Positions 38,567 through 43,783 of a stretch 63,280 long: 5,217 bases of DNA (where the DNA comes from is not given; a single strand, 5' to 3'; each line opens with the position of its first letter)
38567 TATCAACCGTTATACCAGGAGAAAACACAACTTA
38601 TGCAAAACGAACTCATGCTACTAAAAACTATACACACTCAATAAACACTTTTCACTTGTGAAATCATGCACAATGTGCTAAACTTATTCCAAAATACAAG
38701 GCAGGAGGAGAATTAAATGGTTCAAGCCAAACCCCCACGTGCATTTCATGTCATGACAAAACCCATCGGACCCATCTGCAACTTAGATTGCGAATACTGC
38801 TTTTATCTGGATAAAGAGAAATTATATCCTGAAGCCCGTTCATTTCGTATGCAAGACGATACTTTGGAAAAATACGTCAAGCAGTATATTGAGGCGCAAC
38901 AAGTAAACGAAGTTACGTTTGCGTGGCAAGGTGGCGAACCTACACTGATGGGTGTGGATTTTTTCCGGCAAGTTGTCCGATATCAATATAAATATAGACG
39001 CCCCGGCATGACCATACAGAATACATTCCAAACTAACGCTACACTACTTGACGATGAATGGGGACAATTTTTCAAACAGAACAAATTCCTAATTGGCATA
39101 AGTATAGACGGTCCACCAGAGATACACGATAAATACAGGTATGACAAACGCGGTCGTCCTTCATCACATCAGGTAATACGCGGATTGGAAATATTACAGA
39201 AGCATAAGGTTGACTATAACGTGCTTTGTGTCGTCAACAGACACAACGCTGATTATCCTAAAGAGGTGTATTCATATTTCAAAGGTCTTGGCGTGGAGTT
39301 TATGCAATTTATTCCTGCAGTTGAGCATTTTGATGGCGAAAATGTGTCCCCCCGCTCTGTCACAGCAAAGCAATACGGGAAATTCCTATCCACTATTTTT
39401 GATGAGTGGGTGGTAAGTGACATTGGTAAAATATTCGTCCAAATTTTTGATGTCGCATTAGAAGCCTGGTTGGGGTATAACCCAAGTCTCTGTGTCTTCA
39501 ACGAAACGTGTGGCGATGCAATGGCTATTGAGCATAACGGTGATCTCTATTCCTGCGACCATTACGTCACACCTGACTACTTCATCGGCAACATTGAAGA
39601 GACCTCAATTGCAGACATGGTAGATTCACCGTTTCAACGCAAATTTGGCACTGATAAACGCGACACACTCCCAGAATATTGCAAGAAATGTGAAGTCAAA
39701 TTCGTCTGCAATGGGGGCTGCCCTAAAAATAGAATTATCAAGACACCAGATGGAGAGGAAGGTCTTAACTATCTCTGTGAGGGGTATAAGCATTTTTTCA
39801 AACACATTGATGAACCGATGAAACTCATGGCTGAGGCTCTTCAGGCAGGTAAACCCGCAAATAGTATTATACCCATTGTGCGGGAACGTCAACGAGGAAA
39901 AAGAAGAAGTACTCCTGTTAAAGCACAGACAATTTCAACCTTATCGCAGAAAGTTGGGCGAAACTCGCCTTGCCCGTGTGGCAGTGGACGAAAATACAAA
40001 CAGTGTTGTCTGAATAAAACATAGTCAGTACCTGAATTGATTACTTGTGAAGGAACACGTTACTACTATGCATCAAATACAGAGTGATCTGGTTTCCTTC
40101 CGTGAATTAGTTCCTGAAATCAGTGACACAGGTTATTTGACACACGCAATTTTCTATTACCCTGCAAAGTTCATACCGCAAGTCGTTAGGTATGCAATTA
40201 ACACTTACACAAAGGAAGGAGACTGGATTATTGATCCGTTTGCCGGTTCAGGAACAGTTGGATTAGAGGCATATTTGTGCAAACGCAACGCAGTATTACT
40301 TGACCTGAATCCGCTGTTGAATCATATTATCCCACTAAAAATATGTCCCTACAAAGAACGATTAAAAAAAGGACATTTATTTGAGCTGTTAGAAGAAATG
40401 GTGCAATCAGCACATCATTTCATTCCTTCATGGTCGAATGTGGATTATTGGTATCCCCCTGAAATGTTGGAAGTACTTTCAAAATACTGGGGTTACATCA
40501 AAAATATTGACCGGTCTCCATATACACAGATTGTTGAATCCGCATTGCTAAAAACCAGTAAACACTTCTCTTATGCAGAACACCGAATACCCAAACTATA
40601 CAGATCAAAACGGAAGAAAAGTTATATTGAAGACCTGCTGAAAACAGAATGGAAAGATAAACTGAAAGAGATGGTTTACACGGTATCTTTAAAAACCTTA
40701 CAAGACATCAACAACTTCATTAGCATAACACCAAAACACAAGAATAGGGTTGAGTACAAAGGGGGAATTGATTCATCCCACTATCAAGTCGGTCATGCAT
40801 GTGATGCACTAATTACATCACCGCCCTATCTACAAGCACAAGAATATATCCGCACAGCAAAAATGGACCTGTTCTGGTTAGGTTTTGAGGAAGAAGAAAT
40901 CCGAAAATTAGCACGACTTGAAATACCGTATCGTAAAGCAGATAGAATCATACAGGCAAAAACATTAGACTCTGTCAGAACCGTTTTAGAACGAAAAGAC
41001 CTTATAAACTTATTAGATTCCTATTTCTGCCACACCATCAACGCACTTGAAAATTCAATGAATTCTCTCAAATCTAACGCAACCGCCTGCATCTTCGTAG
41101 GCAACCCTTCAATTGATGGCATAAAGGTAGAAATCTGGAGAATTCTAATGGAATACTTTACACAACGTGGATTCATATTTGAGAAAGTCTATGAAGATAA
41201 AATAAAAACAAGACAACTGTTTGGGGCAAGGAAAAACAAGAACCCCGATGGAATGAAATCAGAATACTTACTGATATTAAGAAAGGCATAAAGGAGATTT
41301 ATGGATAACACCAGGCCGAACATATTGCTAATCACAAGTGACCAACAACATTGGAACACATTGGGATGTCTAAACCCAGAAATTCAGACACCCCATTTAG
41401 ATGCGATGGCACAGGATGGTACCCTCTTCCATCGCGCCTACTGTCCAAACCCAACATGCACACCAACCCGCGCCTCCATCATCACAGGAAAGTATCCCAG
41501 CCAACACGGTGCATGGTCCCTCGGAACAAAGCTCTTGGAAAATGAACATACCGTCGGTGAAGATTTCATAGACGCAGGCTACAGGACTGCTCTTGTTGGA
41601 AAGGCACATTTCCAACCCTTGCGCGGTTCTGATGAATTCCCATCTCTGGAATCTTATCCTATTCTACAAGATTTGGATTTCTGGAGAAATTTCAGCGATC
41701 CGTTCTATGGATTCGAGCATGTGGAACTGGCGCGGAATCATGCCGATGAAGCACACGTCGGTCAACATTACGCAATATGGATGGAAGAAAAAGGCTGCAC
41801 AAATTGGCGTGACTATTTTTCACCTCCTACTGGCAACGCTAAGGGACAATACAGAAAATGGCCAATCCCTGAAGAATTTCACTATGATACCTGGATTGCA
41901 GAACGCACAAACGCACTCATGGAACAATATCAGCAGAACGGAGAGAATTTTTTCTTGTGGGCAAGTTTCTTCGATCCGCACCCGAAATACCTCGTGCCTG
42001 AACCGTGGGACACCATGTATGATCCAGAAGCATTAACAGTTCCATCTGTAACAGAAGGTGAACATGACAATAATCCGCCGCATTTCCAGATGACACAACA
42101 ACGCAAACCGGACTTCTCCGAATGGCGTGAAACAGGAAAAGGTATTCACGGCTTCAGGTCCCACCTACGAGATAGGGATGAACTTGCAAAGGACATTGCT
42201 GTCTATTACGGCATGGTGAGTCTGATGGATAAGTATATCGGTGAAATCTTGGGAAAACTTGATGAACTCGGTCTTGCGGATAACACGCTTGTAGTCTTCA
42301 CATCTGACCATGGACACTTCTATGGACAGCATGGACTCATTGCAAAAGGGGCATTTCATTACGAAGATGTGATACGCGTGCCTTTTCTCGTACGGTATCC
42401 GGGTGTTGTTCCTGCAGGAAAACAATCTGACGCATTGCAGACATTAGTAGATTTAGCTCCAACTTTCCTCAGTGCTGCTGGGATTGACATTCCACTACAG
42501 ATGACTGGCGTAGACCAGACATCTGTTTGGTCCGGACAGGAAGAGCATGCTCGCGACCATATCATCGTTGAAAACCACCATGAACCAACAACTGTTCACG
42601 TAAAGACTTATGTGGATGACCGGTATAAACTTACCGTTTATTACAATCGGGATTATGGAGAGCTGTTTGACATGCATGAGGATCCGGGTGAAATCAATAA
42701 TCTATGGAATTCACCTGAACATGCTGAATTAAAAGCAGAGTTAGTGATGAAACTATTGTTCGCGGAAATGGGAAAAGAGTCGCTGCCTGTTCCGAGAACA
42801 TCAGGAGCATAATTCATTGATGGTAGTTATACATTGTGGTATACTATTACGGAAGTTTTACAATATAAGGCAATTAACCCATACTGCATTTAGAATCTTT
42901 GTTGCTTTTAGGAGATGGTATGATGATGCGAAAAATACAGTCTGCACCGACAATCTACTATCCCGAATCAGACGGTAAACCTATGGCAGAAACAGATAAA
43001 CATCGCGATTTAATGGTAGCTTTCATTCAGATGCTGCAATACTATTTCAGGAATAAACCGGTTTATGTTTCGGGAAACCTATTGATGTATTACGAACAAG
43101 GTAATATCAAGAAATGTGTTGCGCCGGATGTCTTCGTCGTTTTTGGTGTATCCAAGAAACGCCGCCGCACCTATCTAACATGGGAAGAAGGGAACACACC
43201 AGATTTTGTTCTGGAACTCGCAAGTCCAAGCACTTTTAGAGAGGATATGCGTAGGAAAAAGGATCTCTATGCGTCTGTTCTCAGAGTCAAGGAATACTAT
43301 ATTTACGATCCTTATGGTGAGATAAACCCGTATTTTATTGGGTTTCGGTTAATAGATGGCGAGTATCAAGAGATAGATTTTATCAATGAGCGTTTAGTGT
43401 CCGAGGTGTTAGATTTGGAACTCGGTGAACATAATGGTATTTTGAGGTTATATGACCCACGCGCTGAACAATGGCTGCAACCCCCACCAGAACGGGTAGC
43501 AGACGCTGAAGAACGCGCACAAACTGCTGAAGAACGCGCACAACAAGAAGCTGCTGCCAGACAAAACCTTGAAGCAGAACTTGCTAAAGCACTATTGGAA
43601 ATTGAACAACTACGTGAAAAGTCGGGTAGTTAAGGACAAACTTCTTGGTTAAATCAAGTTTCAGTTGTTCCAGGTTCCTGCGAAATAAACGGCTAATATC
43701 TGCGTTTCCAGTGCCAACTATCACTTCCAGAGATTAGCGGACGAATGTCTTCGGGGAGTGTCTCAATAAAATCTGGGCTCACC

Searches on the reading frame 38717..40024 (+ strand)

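Call 27: search_protein_families(library=pfam, proteins=[window:38717-40024:+], max_evalue=0.001)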
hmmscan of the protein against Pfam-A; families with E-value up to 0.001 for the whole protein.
window:38717-40024:+ (435 aa): 4 families
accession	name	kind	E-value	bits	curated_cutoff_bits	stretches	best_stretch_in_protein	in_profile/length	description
PF04055.27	Radical_SAM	-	2e-15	57.8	29.5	1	17-185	3-163/166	Radical SAM superfamily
PF13186.11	SPASM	-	1.5e-11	44.8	21.5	1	266-326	5-67/67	Iron-sulfur cluster-binding domain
PF02810.21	SEC-C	-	3.5e-09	36.8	20.4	1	415-432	1-18/19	SEC-C motif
PF13353.11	Fer4_12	-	2.5e-05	25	22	1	21-154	15-136/137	4Fe-4S single cluster domain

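Call 33: search_protein_families(library=padloc, proteins=[window:38717-40024:+], max_evalue=0.001)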
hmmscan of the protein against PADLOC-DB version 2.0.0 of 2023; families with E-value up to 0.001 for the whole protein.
window:38717-40024:+ (435 aa): 6 families
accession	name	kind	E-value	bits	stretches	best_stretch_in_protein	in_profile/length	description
PDLC02903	pVip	-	1.2e-15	55.7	1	20-227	9-193/257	Viperins not associated with kinases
PDLC02904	pVip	-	8.5e-10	36.6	1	20-179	12-155/262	Viperins associated with kinases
PDLC04917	PDC-S12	-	2.2e-08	32.2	1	404-432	189-217/218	-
PDLC00833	E1-E2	-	4.1e-05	21.2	1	410-434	169-193/222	E1-E2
PDLC00872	E2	-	4.9e-05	20.9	1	409-434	164-189/216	E2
PDLC00865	E2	-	9.8e-05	19.8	1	407-434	166-191/219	E2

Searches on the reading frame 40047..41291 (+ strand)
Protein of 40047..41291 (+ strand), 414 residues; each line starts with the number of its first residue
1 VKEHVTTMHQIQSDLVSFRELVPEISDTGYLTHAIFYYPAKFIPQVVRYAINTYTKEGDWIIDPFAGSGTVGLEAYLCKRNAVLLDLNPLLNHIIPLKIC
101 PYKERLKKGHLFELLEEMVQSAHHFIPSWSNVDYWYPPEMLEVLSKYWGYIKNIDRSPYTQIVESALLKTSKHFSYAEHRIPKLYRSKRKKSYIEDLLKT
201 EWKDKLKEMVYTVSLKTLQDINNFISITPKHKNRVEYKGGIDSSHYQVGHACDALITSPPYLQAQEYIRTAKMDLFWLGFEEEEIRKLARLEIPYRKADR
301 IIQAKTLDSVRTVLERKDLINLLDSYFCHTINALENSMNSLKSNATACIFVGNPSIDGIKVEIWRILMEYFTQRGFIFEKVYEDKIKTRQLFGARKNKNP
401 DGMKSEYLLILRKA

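Call 27: search_protein_families(library=pfam, proteins=[window:40047-41291:+], max_evalue=0.001)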
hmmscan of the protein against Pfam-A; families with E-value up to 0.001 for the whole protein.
window:40047-41291:+ (414 aa): 2 families
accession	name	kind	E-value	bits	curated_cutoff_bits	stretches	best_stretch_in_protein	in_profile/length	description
PF01555.25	N6_N4_Mtase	-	7.4e-13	49.4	26.7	1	36-89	160-213/221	DNA methylase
PF01170.24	UPF0020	-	2.1e-05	24.8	22.3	0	55-83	26-54/197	RMKL-like, methyltransferase domain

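Call 33: search_protein_families(library=padloc, proteins=[window:40047-41291:+], max_evalue=0.001)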
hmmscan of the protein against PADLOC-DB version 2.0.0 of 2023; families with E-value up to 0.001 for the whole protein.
window:40047-41291:+ (414 aa): 35 families (the best 25 are shown)
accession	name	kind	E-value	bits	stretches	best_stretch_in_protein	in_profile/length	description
PDLC03322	MTase_II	-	1.3e-30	104.6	1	27-412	31-441/446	Type II methyltransferase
PDLC03362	MTase_II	-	9.8e-26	88.6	1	31-413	42-436/438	Type II methyltransferase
PDLC03380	MTase_II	-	1.7e-23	81.5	1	25-286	24-297/393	Type II methyltransferase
PDLC03224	MTase_II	-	4.6e-20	70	1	33-383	68-451/481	Type II methyltransferase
PDLC03239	MTase_II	-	8.8e-20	68.8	1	23-313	56-351/442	Type II methyltransferase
PDLC03377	MTase_II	-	3.2e-18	63.6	1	28-281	91-347/504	Type II methyltransferase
PDLC03353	MTase_II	-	3.9e-17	60.6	2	17-106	170-257/260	Type II methyltransferase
PDLC03364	MTase_II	-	1.7e-15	54.9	2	32-97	32-98/380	Type II methyltransferase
PDLC03360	MTase_II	-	2.9e-13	47.6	2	32-272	36-280/441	Type II methyltransferase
PDLC03351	MTase_II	-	8.3e-12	42.9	1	37-90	126-179/348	Type II methyltransferase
PDLC03319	MTase_II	-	7.5e-11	39.5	1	44-95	10-61/503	Type II methyltransferase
PDLC03325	MTase_II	-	2.8e-10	37.5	1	37-99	71-133/426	Type II methyltransferase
PDLC03387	MTase_II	-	3.4e-10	37.5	1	39-89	215-265/289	Type II methyltransferase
PDLC03350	MTase_II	-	1.3e-09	35.9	1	38-111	234-307/312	Type II methyltransferase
PDLC03391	MTase_II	-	2.1e-09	34.6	1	24-90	131-197/381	Type II methyltransferase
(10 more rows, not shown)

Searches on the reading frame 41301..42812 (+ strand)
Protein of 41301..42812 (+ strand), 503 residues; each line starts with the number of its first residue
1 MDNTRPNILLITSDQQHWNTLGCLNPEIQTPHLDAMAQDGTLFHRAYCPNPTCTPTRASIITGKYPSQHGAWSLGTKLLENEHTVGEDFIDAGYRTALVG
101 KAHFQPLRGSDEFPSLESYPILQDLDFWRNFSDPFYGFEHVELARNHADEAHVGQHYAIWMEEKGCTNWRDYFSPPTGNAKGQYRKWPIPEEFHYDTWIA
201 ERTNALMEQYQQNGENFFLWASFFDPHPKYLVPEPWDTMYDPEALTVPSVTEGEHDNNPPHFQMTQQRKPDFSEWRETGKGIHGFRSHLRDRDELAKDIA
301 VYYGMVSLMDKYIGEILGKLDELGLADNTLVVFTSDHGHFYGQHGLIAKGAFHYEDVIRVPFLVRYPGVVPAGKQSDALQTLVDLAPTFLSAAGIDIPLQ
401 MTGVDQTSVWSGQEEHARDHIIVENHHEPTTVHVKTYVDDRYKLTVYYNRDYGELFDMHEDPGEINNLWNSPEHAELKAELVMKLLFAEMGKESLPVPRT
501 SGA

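Call 27: search_protein_families(library=pfam, proteins=[window:41301-42812:+], max_evalue=0.001)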
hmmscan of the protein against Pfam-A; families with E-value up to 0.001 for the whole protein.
window:41301-42812:+ (503 aa): 4 families
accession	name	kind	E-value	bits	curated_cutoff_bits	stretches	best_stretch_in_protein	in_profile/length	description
PF00884.28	Sulfatase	-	2.8e-50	171.8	25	1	6-395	1-301/301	Sulfatase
PF16347.10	SGSH_C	-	2e-27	96.7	29.3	1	342-485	1-148/154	N-sulphoglucosamine sulphohydrolase, C-terminal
PF01663.27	Phosphodiest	-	1.7e-14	54.6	23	2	9-70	2-61/342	Type I phosphodiesterase / nucleotide pyrophosphatase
PF02995.22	DUF229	-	7.9e-06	25.3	25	1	302-352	306-356/496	Protein of unknown function (DUF229)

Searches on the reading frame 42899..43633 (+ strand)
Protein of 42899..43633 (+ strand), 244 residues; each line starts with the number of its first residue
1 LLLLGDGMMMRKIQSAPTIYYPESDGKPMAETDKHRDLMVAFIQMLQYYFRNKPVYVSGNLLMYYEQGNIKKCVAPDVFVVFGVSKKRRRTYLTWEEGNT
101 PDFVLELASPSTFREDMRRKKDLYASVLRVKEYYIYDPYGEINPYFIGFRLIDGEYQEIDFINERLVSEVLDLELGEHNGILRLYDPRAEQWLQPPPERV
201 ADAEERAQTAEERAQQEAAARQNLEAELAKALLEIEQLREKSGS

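Call 27: search_protein_families(library=pfam, proteins=[window:42899-43633:+], max_evalue=0.001)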
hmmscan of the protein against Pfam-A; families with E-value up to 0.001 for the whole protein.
window:42899-43633:+ (244 aa): 1 family
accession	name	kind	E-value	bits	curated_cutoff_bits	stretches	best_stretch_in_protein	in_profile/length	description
PF05685.18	Uma2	-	3.5e-17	62.9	27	1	30-169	24-162/172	Putative restriction endonuclease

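Call 33: search_protein_families(library=padloc, proteins=[window:42899-43633:+], max_evalue=0.001)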
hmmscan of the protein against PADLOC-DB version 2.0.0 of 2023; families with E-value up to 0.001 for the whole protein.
window:42899-43633:+ (244 aa): 4 families
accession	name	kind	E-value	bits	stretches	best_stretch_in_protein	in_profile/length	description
PDLC04832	PDC-S03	-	2.8e-12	44.8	1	33-140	40-144/188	-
PDLC04834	PDC-S03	-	6.4e-10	37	1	34-161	41-159/184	-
PDLC04833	PDC-S03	-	1.5e-09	35.7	1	31-168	53-189/207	-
PDLC04835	PDC-S03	-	5e-05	20.9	1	31-169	38-187/207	-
